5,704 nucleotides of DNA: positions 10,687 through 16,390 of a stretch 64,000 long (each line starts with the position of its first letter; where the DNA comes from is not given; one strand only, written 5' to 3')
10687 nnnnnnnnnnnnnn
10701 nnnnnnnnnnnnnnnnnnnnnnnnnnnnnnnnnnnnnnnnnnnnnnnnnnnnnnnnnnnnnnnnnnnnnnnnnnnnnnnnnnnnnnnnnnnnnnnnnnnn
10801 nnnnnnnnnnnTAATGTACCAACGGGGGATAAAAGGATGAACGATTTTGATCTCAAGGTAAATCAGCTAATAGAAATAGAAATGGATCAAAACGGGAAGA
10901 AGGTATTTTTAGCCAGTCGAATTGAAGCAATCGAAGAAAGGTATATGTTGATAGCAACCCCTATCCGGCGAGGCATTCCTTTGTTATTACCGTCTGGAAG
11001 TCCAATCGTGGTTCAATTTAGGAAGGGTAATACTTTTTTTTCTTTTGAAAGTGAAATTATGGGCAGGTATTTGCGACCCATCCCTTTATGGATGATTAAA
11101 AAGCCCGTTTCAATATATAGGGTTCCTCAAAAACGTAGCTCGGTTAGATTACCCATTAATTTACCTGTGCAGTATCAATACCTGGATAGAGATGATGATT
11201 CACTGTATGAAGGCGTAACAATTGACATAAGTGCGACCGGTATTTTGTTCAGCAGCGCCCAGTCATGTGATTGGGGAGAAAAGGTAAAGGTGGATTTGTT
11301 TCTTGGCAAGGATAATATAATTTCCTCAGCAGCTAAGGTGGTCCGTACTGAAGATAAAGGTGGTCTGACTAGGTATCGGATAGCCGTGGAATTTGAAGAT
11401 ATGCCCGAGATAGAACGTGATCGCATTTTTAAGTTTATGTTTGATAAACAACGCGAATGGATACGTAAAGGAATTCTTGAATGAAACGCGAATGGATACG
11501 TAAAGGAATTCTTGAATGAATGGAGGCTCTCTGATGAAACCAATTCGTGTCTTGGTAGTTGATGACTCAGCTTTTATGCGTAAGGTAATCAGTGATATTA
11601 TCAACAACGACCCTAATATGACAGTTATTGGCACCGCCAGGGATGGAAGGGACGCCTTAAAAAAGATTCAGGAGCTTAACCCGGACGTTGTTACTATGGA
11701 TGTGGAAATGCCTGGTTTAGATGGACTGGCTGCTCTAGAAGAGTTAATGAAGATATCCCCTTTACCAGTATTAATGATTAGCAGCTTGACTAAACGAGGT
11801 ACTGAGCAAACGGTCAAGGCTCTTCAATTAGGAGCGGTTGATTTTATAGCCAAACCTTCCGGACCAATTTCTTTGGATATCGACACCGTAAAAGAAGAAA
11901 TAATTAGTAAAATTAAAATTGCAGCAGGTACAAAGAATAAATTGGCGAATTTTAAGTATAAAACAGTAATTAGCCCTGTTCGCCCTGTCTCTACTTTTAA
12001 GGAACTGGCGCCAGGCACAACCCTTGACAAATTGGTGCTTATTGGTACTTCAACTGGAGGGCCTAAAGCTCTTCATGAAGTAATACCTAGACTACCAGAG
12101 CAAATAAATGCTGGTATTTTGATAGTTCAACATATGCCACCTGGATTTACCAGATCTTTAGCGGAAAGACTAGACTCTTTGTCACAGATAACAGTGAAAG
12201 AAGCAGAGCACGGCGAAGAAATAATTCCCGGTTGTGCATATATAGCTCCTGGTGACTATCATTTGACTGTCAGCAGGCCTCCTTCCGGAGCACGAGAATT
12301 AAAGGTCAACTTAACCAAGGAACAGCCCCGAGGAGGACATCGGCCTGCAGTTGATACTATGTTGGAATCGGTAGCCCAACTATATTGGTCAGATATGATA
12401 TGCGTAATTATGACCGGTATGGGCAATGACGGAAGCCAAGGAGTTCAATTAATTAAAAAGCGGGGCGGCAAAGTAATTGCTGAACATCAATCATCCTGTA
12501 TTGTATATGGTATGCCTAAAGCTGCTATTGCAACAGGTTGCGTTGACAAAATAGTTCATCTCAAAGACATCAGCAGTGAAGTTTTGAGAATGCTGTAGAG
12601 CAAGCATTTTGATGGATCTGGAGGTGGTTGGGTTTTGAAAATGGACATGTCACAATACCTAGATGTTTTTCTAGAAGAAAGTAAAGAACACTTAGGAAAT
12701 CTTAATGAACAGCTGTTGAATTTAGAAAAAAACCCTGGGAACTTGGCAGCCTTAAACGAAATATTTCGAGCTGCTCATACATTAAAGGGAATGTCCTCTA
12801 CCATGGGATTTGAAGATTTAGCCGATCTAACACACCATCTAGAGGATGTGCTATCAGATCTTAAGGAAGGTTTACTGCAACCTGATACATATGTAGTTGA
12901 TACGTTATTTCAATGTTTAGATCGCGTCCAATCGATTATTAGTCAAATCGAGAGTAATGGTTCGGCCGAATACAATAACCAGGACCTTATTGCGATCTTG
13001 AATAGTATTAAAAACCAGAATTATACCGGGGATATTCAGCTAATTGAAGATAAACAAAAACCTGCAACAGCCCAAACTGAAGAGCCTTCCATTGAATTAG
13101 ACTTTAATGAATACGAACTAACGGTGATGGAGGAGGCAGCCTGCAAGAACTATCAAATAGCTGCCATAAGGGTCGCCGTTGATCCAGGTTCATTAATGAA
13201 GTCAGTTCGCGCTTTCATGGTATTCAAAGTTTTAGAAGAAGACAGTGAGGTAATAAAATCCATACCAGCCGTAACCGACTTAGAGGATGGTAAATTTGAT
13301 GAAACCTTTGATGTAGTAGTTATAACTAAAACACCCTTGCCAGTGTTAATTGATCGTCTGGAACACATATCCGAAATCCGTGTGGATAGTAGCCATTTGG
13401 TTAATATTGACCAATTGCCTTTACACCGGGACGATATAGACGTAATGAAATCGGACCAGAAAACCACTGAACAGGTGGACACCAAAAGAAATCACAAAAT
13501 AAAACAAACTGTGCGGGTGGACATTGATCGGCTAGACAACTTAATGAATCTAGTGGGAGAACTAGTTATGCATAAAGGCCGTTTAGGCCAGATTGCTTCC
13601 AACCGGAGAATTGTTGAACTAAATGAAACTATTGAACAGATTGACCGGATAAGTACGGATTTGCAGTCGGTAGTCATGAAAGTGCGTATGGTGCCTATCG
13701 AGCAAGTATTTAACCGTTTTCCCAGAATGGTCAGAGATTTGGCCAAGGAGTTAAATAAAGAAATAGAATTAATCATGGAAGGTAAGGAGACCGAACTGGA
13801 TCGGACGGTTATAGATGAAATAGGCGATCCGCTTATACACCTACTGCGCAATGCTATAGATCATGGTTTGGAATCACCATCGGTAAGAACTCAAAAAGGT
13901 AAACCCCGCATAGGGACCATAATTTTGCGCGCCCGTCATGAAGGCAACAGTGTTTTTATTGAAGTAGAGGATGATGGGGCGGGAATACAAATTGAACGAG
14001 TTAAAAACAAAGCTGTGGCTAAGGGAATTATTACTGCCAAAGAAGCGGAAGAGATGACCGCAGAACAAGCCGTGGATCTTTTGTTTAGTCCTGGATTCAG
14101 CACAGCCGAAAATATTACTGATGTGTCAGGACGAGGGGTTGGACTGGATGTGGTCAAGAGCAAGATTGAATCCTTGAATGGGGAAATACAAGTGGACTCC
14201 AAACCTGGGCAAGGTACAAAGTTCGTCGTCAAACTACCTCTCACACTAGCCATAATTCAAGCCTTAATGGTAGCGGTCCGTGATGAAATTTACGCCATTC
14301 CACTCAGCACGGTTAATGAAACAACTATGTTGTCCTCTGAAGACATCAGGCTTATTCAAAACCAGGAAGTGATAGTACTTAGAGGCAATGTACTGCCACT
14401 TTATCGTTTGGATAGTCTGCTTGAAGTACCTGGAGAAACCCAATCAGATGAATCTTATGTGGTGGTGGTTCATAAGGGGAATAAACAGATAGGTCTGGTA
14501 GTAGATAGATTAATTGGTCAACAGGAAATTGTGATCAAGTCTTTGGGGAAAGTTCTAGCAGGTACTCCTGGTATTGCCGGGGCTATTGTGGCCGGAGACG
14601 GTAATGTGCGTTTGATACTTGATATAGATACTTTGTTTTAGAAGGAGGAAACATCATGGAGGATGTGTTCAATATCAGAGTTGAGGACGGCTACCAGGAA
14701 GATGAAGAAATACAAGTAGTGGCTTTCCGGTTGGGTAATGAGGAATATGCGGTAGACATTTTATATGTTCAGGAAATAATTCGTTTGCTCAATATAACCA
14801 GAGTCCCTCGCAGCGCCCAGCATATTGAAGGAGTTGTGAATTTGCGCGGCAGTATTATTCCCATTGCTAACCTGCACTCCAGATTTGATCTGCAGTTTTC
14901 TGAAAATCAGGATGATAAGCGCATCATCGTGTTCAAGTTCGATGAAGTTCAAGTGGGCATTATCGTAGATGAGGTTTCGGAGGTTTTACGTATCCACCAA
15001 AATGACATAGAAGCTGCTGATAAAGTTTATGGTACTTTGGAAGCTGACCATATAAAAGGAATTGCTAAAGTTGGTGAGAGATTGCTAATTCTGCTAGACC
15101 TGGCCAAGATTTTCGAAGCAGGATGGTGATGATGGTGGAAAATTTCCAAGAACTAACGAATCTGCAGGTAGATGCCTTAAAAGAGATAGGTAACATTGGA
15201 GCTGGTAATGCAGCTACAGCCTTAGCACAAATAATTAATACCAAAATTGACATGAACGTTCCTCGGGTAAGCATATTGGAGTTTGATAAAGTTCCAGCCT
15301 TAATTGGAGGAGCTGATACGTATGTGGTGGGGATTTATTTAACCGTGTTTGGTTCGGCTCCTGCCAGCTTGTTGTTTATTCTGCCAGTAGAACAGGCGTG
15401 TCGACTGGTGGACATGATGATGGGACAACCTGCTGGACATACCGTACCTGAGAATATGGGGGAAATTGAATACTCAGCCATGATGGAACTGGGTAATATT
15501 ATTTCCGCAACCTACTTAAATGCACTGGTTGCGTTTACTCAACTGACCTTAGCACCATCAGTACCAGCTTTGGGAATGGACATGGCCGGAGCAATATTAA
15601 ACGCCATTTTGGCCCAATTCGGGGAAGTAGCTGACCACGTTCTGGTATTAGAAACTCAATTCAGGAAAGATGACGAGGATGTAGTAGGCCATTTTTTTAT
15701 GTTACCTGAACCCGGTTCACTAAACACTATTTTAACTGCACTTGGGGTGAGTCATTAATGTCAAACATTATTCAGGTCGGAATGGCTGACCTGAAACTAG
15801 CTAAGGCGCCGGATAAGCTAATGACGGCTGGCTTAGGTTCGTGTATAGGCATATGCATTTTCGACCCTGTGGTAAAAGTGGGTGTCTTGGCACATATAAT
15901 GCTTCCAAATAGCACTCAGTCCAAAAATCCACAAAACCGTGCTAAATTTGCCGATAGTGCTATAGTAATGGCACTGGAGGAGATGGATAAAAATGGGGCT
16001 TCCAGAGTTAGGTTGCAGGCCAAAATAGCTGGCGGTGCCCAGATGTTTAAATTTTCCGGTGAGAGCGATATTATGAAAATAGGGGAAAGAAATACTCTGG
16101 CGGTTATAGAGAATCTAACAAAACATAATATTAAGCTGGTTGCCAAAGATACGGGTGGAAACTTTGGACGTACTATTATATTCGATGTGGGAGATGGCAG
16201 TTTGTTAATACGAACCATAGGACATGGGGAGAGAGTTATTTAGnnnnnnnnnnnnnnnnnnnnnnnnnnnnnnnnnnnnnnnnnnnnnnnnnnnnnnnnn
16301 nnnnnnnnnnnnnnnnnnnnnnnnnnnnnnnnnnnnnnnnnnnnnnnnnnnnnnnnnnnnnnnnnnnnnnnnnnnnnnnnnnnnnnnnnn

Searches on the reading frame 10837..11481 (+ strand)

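Call 23: search_protein_families(library=pfam, proteins=[window:10837-11481:+], max_evalue=0.0001)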
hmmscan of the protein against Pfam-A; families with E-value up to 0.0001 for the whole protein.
window:10837-11481:+ (215 aa): 2 families
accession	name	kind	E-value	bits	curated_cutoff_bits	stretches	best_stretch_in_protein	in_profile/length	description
PF12945.12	PilZNR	-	3e-18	66.2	23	1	7-90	1-85/85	Flagellar protein YcgR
PF07238.19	PilZ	-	7.1e-16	58.8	22.5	1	98-202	1-101/102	PilZ domain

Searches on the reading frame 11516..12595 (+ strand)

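Call 48: search_protein_families(library=pfam, proteins=[window:11516-12595:+], max_evalue=0.00001)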
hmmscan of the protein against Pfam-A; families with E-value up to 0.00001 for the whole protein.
window:11516-12595:+ (360 aa): 2 families
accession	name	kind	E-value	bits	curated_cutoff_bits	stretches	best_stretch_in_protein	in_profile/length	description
PF01339.22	CheB_methylest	-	2.3e-67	226.5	24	1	174-355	1-173/174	CheB methylesterase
PF00072.30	Response_reg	-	1.3e-25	90.2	30.2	1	12-118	1-104/111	Response regulator receiver domain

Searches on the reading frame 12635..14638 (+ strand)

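Call 48: search_protein_families(library=pfam, proteins=[window:12635-14638:+], max_evalue=0.00001)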
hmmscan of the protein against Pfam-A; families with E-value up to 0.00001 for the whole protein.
window:12635-14638:+ (668 aa): 5 families
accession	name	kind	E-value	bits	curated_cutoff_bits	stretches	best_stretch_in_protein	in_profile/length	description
PF01584.24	CheW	-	9.2e-29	100.3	23.5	1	542-668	1-134/138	CheW-like domain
PF07194.16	P2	-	4.7e-22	78.3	23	1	178-249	4-75/81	P2 response regulator binding domain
PF01627.28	Hpt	-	1e-19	70.9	24.6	1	7-100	1-83/84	Hpt domain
PF02518.31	HATPase_c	-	1.4e-19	71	26.4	1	399-537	5-110/111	Histidine kinase-, DNA gyrase B-, and HSP90-like ATPase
PF02895.20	H-kinase_dim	-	1.4e-18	67.5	23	1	291-350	2-68/68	Signal transducing histidine kinase, homodimeric domain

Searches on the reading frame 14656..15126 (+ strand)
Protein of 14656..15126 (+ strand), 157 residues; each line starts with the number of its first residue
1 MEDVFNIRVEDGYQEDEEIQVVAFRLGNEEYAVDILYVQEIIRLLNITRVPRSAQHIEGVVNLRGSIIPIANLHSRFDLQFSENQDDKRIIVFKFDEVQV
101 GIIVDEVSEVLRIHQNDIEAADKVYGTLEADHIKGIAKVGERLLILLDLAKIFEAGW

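Call 23: search_protein_families(library=pfam, proteins=[window:14656-15126:+], max_evalue=0.0001)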
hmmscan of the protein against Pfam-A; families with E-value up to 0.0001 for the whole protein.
window:14656-15126:+ (157 aa): 1 family
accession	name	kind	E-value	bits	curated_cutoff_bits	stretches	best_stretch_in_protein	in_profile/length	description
PF01584.24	CheW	-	6.1e-38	130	23.5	1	20-154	1-135/138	CheW-like domain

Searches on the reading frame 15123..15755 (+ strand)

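Call 23: search_protein_families(library=pfam, proteins=[window:15123-15755:+], max_evalue=0.0001)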
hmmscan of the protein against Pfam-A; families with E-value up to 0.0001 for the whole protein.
window:15123-15755:+ (211 aa): 2 families
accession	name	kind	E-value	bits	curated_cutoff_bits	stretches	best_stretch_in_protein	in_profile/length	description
PF04509.17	CheC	-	3.8e-22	78.4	22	2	17-51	4-38/38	CheC-like family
PF13690.11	CheX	-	1.2e-05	25.7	27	0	12-49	39-72/94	Chemotaxis phosphatase CheX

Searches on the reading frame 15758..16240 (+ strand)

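Call 23: search_protein_families(library=pfam, proteins=[window:15758-16240:+], max_evalue=0.0001)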
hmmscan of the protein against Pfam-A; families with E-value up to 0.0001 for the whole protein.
window:15758-16240:+ (161 aa): 1 family
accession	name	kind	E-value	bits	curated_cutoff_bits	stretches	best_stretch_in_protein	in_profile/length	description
PF03975.18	CheD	-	6.8e-36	123.1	25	1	48-153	1-108/108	CheD chemotactic sensory transduction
